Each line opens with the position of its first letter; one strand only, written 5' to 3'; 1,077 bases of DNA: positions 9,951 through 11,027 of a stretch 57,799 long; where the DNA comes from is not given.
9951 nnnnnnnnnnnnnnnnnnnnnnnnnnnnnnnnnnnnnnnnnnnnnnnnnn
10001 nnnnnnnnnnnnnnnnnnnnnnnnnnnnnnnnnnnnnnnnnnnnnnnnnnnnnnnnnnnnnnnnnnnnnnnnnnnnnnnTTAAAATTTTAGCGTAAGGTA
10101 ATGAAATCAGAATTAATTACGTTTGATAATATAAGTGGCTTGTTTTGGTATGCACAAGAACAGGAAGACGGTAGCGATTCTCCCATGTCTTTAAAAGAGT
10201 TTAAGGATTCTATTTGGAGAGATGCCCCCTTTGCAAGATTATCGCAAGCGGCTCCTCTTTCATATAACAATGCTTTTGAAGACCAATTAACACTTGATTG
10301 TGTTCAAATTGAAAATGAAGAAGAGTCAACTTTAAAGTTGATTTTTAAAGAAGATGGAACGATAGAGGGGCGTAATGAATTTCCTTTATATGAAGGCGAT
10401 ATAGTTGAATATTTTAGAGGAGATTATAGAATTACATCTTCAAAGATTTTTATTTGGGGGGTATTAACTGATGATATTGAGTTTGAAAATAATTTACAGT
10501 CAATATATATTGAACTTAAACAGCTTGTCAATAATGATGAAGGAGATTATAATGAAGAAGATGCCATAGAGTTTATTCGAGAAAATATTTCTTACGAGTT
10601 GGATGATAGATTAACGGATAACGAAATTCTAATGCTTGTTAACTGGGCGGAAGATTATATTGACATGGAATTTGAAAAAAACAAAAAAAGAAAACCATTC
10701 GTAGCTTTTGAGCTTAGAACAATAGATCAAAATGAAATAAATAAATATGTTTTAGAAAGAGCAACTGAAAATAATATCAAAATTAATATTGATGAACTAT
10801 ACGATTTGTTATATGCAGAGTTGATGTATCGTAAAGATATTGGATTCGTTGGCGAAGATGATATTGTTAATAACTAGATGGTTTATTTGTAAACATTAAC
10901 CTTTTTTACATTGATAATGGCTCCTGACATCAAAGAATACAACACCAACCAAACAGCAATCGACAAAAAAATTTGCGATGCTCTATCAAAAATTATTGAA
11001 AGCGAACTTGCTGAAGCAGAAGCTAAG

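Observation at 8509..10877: Candidate novel three-gene system: PDDEXK_4-type nuclease plus two unassignable proteins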

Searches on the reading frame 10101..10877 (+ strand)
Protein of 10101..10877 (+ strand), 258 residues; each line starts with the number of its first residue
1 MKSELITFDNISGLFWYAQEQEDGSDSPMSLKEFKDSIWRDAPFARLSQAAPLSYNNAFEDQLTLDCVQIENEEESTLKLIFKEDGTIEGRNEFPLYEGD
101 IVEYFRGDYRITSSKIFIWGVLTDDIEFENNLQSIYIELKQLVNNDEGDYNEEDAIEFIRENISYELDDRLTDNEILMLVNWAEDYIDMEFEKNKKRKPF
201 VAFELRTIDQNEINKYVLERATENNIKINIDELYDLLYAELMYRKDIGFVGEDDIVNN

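Call 3: search_protein_families(library=pfam, proteins=[window:10101-10877:+], max_evalue=1)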
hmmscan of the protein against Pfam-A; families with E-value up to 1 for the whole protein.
window:10101-10877:+ (258 aa): 0 families

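Call 4: search_protein_families(library=padloc, proteins=[window:10101-10877:+], max_evalue=1)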
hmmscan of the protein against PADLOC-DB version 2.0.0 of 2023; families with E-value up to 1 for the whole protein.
window:10101-10877:+ (258 aa): 0 families

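Call 5: search_protein_families(library=ncbifam, proteins=[window:10101-10877:+], max_evalue=1)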
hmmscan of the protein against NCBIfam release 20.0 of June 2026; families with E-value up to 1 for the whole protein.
window:10101-10877:+ (258 aa): 0 families

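Call 8: find_homologous_proteins(query=window:10101-10877:+)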
Query window:10101-10877:+ (258 aa): 2 proteins with E <= 0.001 among 358 candidates.
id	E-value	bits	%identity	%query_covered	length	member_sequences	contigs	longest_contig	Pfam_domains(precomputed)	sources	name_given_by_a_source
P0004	3.8e-164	562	100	100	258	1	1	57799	-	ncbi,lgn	ncbi:MAG: hypothetical protein WBM13_10975 [Bacteroidia bacterium]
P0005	4.5e-73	264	52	96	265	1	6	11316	-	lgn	-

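Call 10: find_encoding_contigs(protein=P0005, flank=10000)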
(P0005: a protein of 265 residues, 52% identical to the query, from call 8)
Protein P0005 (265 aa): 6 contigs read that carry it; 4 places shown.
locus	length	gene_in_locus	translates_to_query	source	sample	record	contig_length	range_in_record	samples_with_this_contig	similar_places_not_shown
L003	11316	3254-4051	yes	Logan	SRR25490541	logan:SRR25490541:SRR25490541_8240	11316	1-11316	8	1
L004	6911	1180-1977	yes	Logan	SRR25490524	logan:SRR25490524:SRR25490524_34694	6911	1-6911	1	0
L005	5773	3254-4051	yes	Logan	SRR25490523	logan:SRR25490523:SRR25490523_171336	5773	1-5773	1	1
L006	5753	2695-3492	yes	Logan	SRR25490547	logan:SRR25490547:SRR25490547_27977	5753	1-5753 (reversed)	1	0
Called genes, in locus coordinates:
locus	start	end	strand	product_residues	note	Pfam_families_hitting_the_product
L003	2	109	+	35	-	?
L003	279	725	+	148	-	-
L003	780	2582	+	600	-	PF10592:AIPR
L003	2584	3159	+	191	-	-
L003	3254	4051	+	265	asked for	-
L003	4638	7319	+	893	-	PF01443:Viral_helicase1 (faint), PF00580:UvrD-helicase, PF13245:AAA_19, PF13361:UvrD_C, PF13538:UvrD_C_2 (faint)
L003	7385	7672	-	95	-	-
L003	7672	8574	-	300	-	-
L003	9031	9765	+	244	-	-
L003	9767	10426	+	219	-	-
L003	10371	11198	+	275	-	-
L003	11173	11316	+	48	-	?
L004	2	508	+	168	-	?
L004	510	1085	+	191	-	-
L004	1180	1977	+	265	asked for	-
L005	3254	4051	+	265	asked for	-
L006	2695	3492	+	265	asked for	-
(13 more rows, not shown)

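Call 21: search_protein_families(library=phrogs, proteins=[window:10101-10877:+, L003:2584-3159:+, L003:279-725:+], max_evalue=0.1)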
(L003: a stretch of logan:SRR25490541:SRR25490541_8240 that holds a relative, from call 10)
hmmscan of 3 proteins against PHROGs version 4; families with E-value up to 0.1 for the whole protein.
window:10101-10877:+ (258 aa): 1 family
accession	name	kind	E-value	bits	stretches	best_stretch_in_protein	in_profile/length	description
phrog_16786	-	unknown function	0.0041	17.5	1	132-198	156-222/403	-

L003:2584-3159:+ (191 aa): 1 family
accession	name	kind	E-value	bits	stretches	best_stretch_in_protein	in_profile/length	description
phrog_14391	-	head and packaging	0.00086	20.3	1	118-174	9-65/134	major head protein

L003:279-725:+ (148 aa): 0 families

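Call 37: find_related_loci(query=A2, collection=viral_contigs, flank=8000)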
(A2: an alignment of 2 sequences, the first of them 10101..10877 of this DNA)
Query A2 (258 aa) in viral_contigs; peptide patterns used: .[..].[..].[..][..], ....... (x = any residue, [..] = any of these).
97 stretches matched a pattern, but none encodes a relative of the query by tblastn (E <= 1e-3).

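Call 41: predict_structure(alignment_id=A2)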
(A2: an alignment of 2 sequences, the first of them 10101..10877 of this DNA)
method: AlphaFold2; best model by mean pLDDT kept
length: 258 residues; sequences in the alignment: 2
mean_pLDDT: 33.1   pTM: 0.27
mean pLDDT of the five models: 33.1, 31.8, 31.8, 30.8, 30.0
residues with pLDDT >= 90: 0; 70-90: 0; 50-70: 0; < 50: 258
segments of 3 or more residues with pLDDT < 50: 1-258
pLDDT, mean of each block of 10 residues (from residue 1): 21 22 30 27 26 32 36 41 44 40 38 34 29 32 34 45 39 45 43 36 30 35 27 25 23 25
secondary structure, 60 per line:
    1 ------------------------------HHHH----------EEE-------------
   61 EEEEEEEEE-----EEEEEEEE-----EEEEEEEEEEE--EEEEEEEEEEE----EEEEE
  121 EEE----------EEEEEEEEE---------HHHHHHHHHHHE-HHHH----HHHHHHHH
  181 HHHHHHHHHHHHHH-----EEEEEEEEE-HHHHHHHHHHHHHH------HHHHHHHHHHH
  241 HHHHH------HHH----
elements in order: H31-34 E45-47 E61-69 E75-82 E88-98 E101-111 E116-123 E134-142 H152-162 H165-168 H173-194 E200-208 H210-223 H230-245

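Call 47: search_protein_representatives(alignment_id=A2)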
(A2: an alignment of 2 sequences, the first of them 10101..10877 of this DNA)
Query: 2 sequences, 266 profile positions. Proteins with E-value up to 0.001 (for the whole library): 54; up to 1e-10: 20; up to 1e-30: 2. The best 54 are listed.
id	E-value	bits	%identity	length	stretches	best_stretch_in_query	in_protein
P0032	1.8e-94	332.3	-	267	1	10-260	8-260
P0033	1.5e-61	224.4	-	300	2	3-153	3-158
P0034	4.9e-27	111.2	-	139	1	12-147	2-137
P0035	2.9e-26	108.7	-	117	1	152-260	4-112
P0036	5.4e-26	107.8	-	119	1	152-266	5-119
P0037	1.8e-23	99.5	-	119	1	148-260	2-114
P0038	4.3e-22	95.0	-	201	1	19-156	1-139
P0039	2.7e-21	92.4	-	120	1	150-253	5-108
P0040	4.1e-20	88.5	-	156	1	13-159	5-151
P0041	1.4e-19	86.7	-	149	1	14-148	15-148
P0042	2.0e-19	86.3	-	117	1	152-261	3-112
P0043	8.6e-18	80.9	-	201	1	19-161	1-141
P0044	2.2e-17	79.6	-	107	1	164-261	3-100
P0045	3.2e-17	79.0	-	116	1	151-254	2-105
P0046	1.5e-16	76.9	-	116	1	150-260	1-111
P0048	1.3e-13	67.3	-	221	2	153-252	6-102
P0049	4.8e-13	65.4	-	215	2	152-260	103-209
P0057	3.3e-08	49.5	-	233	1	18-148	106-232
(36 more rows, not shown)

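Call 49: search_protein_families(library=pfam, proteins=[P0034, P0035, P0036, P0038, P0040, P0041, P0048, P0049, P0057, P0033], max_evalue=1)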
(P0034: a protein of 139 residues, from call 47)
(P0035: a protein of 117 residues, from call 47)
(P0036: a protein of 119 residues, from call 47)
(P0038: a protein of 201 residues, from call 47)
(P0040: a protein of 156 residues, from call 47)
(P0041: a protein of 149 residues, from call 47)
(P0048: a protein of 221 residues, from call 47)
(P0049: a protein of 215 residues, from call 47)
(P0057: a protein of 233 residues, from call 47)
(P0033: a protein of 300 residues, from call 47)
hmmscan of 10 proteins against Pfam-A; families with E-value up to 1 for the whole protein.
P0034 (139 aa): 1 family
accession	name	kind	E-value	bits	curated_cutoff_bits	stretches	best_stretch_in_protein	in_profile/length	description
PF06480.20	FtsH_ext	-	0.092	13.4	25.5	1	12-72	15-55/103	FtsH Extracellular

P0035 (117 aa): 0 families

P0036 (119 aa): 0 families

P0038 (201 aa): 2 families
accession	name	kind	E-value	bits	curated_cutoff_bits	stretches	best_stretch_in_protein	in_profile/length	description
PF08031.17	BBE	-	0.084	13.3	20.6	1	81-104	3-26/45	Berberine and berberine like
PF12539.13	Csm1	-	0.13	13.3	22.6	1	36-90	9-62/84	Chromosome segregation protein Csm1/Pcs1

P0040 (156 aa): 1 family
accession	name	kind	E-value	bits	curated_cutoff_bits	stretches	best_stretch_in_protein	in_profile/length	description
PF12539.13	Csm1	-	0.078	14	22.6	1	48-92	12-55/84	Chromosome segregation protein Csm1/Pcs1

P0041 (149 aa): 1 family
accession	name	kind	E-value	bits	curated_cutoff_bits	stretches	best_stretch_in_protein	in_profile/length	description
PF14903.11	WG_beta_rep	-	0.072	13.6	25.6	1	60-85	3-28/35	WG containing repeat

P0048 (221 aa): 2 families
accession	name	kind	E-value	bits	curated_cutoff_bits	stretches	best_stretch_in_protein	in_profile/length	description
PF11897.13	DUF3417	-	0.12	13.3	25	1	7-69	13-73/109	Protein of unknown function (DUF3417)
PF21705.3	p55_CTD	-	0.56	11.2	27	0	106-147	3-44/80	p55, C-terminal domain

P0049 (215 aa): 6 families
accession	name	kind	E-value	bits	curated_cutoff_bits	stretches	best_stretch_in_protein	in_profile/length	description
PF06822.17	DUF1235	-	0.005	16.6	25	2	97-144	13-60/261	Protein of unknown function (DUF1235)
PF21705.3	p55_CTD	-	0.018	15.9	27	1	103-147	2-47/80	p55, C-terminal domain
PF20470.4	HTH_61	-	0.036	14.9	24.3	1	67-120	33-87/92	Helix-turn-helix domain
PF20186.3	DUF6549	-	0.08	13.3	27.4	0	119-154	75-110/167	Family of unknown function (DUF6549)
PF13786.12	DUF4179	-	0.16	12.9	30.1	1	24-90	25-79/94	Domain of unknown function (DUF4179)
PF04473.18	DUF553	-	0.32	10.9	20.5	0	23-52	4-33/140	Transglutaminase-like domain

P0057 (233 aa): 1 family
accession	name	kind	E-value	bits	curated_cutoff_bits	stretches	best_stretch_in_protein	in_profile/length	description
PF18909.5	dGTP_diPhyd_N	-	0.14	12.6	27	1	187-229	36-79/99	dATP/dGTP diphosphohydrolase, N-terminal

P0033 (300 aa): 2 families
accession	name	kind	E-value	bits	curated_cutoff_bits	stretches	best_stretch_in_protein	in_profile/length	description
PF12243.14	CTK3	-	0.044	14.3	23.7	1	195-244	34-83/124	CTD kinase subunit gamma CTK3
PF06207.16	DUF1002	-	0.36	10.9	26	1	249-300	167-218/220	Protein of unknown function (DUF1002)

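Call 65: search_dna_similar(query=window:10101-10877:+, collection=plasmids, mode=protein, max_evalue=0.01)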
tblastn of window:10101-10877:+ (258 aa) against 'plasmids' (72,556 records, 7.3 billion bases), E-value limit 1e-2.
No match.

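Call 66: search_dna_similar(query=window:10101-10877:+, collection=phages, mode=protein, max_evalue=0.01)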
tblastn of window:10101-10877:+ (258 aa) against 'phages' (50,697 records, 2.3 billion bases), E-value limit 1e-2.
No match.

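Call 77: search_protein_families(library=pfam, proteins=[L003:2584-3159:+], max_evalue=0.1)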
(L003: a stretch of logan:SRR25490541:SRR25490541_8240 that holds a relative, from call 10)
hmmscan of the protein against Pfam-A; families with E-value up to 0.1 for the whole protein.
L003:2584-3159:+ (191 aa): 0 families

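Call 82: list_cluster_members(proteins=[P0032, P0033, P0034, P0035, P0036, P0038, P0040, P0041, P0048, P0057])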
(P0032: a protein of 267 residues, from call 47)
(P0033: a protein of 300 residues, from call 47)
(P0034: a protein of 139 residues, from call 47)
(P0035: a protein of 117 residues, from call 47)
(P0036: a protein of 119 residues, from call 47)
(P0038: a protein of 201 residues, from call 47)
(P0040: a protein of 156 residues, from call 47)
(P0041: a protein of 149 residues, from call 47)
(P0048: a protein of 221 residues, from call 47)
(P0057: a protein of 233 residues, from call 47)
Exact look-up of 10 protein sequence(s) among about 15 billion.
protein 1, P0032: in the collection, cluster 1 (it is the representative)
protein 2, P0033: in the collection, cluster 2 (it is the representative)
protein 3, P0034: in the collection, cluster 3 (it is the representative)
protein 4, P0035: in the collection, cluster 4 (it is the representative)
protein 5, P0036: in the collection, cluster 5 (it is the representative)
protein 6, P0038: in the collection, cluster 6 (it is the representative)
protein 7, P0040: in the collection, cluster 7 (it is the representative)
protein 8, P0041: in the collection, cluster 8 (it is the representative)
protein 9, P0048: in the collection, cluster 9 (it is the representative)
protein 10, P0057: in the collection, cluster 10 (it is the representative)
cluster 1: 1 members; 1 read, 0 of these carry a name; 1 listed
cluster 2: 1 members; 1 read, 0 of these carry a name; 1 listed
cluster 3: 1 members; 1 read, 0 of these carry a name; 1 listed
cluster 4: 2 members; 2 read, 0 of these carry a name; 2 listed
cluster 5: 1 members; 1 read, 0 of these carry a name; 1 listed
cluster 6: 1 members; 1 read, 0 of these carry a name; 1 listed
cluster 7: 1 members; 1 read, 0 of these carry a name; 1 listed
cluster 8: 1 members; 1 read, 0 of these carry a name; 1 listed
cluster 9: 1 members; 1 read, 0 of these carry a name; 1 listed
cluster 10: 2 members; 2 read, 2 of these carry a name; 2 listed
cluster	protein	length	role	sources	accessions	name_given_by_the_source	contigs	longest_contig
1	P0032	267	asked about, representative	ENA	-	-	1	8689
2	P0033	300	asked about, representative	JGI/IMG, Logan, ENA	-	-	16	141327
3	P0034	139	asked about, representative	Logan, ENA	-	-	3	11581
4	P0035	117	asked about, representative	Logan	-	-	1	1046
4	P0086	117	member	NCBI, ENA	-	-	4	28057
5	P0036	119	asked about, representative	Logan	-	-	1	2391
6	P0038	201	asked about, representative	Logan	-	-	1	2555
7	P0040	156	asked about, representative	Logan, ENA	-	-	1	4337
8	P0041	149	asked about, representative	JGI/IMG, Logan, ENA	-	-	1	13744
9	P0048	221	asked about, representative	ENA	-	-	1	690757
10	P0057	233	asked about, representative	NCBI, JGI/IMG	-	hypothetical protein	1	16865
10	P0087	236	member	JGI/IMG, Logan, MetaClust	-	\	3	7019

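Call 83: find_encoding_contigs(protein=P0033, flank=6000, max_places=2)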
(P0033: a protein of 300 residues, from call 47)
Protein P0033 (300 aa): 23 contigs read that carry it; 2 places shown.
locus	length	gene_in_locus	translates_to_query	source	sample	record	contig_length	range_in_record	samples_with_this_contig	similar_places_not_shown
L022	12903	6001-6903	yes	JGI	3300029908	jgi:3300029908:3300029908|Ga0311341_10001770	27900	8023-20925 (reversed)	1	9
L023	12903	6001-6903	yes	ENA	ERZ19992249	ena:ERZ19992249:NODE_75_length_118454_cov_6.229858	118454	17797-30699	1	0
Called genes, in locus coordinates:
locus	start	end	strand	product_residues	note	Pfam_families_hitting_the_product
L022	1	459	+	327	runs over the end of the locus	PF10432:bact-PGI_C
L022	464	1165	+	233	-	PF21948:LplA-B_cat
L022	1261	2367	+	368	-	-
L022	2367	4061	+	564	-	PF09565:RE_NgoFVII (faint), PF13091:PLDc_2 (weak)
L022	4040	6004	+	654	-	PF04851:ResIII, PF00176:SNF2-rel_dom, PF00271:Helicase_C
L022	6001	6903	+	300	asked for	-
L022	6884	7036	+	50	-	-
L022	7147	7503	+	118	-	-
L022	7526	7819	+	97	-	-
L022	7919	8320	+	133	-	-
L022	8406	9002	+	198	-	PF00849:PseudoU_synth_2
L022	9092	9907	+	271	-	PF00793:DAHP_synth_1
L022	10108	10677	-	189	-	PF05176:ATP-synt_10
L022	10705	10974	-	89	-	-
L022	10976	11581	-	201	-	PF00160:Pro_isomerase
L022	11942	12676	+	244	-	PF00535:Glycos_transf_2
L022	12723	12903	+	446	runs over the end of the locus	PF01979:Amidohydro_1, PF12890:DHOase (weak)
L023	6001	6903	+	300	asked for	-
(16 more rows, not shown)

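Call 85: search_protein_families(library=padloc, proteins=[L022:1261-2367:+, L022:2367-4061:+, L022:4040-6004:+, L022:6001-6903:+, L022:7147-7503:+, L022:7526-7819:+, L022:7919-8320:+, L003:780-2582:+, L003:2584-3159:+, L003:4638-7319:+], max_evalue=0.001)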
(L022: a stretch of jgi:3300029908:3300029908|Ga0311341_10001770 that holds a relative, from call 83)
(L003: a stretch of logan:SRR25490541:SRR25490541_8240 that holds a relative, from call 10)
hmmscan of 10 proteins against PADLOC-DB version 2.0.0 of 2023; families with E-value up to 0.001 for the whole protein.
L022:1261-2367:+ (368 aa): 0 families

L022:2367-4061:+ (564 aa): 2 families
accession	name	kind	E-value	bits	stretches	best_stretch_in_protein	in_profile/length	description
PDLC03829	ZacB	-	4.3e-11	40.4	1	69-314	102-349/586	-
PDLC02587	DrmC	-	0.00039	17.5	0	74-146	200-261/267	DrmC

L022:4040-6004:+ (654 aa): 27 families (the best 25 are shown)
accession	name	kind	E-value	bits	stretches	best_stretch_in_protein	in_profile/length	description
PDLC02621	DrmD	-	2.3e-22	77.1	1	392-627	448-690/1040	DrmD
PDLC02572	DrmA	-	4.2e-17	59.4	1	438-559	497-623/1043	DrmA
PDLC04556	PDC-M27C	-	5.4e-17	59.4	1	45-287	48-271/892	-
PDLC02500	BrxHI|BrxHII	-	6.3e-17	59.4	1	437-573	458-591/933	BrxHI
PDLC00631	ZorD1|ZorD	-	1.3e-16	57.6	2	316-602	636-910/1071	"SWI2/SNF2 helicase, Mrr-like nuclease"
PDLC00633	ZorD1|ZorD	-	4.5e-16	56.1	1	339-561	636-846/908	"SWI2/SNF2 helicase, Mrr-like nuclease"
PDLC02843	DpdE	-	4.5e-16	55.9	2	196-306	246-344/1091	DpdE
PDLC02840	DpdE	-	7.6e-16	55.6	1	439-559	540-656/1091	DpdE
PDLC03830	ZacC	-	2.4e-15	54.2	1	516-561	858-903/1019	-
PDLC00629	ZorD1|ZorD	-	1.7e-13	47.5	2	50-110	501-559/1012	"SWI2/SNF2 helicase, Mrr-like nuclease"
PDLC04554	PDC-M27C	-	2e-13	47.5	1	203-279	194-267/1217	-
PDLC02632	DrmD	-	1.8e-12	44.6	1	460-557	525-624/662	DrmD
PDLC00634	ZorD1|ZorD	-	6.9e-11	38.6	2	365-598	738-965/1208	"SWI2/SNF2 helicase, Mrr-like nuclease"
PDLC00632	ZorD1|ZorD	-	1.1e-10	38.1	1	380-557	859-1040/1101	"SWI2/SNF2 helicase, Mrr-like nuclease"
PDLC02853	DpdE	-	5.7e-10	35.8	1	484-559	524-600/985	DpdE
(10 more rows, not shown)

L022:6001-6903:+ (300 aa): 0 families

L022:7147-7503:+ (118 aa): 1 family
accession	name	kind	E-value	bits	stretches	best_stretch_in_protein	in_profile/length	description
PDLC04962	PDC-S22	-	3.8e-29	99.6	1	2-94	2-96/281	-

L022:7526-7819:+ (97 aa): 1 family
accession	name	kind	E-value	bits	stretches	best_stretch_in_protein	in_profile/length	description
PDLC04962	PDC-S22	-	2.3e-38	129.9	1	2-95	179-272/281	-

L022:7919-8320:+ (133 aa): 0 families

L003:780-2582:+ (600 aa): 1 family
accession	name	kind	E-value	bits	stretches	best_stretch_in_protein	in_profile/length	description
PDLC02357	AbiU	-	3.2e-23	80.7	1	203-524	213-490/537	AbiU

L003:2584-3159:+ (191 aa): 0 families

L003:4638-7319:+ (893 aa): 37 families (the best 25 are shown)
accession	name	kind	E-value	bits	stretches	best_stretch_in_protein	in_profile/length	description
PDLC00117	GajB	-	3.5e-45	152.6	3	502-733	149-375/604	UrvD helicase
PDLC03802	RTasHel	-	1.2e-43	147.9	3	522-718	141-324/675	DRT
PDLC00114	GajB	-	4.7e-34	115.9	3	504-726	150-369/635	UrvD helicase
PDLC00132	GajB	-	1.5e-32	111.1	3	526-734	167-377/625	UrvD helicase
PDLC00127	GajB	-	3.2e-32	109.8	3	521-722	144-351/594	UrvD helicase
PDLC00123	GajB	-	9.5e-27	91.8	3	166-242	8-83/540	UrvD helicase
PDLC00130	GajB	-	1.3e-25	87.7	3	540-661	172-297/589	UrvD helicase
PDLC00107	GajB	-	1.5e-24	84.5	3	492-644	141-288/587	UrvD helicase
PDLC00103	GajB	-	2.4e-23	80.9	3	528-717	167-355/612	UrvD helicase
PDLC00129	GajB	-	8.7e-23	78.7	3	564-659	222-314/594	UrvD helicase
PDLC00104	GajB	-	3.3e-22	76.9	3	165-243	6-91/574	UrvD helicase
PDLC00110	GajB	-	3e-21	73.7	3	545-663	242-371/725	UrvD helicase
PDLC00122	GajB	-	1.2e-20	72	2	164-324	6-151/502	UrvD helicase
PDLC00108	GajB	-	2.7e-19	67.5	2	533-647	18-135/445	UrvD helicase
PDLC00119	GajB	-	2.5e-18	64.4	3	490-626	136-274/565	UrvD helicase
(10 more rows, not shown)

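Call 86: find_encoding_contigs(protein=P0032, flank=8000, max_places=2)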
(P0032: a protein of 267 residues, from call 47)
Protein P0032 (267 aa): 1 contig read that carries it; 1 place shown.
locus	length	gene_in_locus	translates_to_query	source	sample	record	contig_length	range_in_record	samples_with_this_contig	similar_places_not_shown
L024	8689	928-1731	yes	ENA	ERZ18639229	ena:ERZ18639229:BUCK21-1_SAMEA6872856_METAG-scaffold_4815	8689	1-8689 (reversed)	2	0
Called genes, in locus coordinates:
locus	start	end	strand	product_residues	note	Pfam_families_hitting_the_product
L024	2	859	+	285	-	?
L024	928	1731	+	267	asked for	-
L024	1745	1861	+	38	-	-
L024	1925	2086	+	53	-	-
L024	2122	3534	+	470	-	PF18962:Por_Secre_tail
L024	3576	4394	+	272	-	-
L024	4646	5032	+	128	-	-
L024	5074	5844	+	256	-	PF00589:Phage_integrase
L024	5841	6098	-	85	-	-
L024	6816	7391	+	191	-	-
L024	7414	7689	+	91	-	-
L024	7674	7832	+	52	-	-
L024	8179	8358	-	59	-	-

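Call 102: search_protein_families(library=ncbifam, proteins=[P0034, P0041, P0035, P0036, P0048, L003:2584-3159:+, L024:2-859:+], max_evalue=0.01)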
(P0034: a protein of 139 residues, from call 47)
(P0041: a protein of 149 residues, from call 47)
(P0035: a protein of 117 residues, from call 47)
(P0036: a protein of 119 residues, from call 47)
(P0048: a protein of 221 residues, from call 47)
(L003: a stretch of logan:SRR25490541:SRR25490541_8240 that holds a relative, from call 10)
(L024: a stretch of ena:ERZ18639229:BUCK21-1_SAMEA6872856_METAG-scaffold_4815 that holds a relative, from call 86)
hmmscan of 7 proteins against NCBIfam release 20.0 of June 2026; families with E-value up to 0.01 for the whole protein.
P0034 (139 aa): 0 families

P0041 (149 aa): 0 families

P0035 (117 aa): 0 families

P0036 (119 aa): 0 families

P0048 (221 aa): 0 families

L003:2584-3159:+ (191 aa): 0 families

L024:2-859:+ (285 aa): 4 families
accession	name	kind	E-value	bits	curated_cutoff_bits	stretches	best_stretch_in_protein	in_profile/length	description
NF038317.1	DISARM_DrmD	equivalog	1.6e-15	56.5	610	1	128-191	542-608/1021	DISARM system SNF2-like helicase DrmD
NF041062.1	DpdE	equivalog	1.7e-06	26.3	500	1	136-193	585-641/1048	protein DpdE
NF042964.1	phospholipD_antiphage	equivalog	2.7e-06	26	1100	1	149-274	748-866/895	phospholipase D-like domain-containing anti-phage protein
NF038318.1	DISARM_DrmD_b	equivalog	3.1e-05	22.3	950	1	148-190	488-529/868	DISARM system SNF2-like helicase DrmD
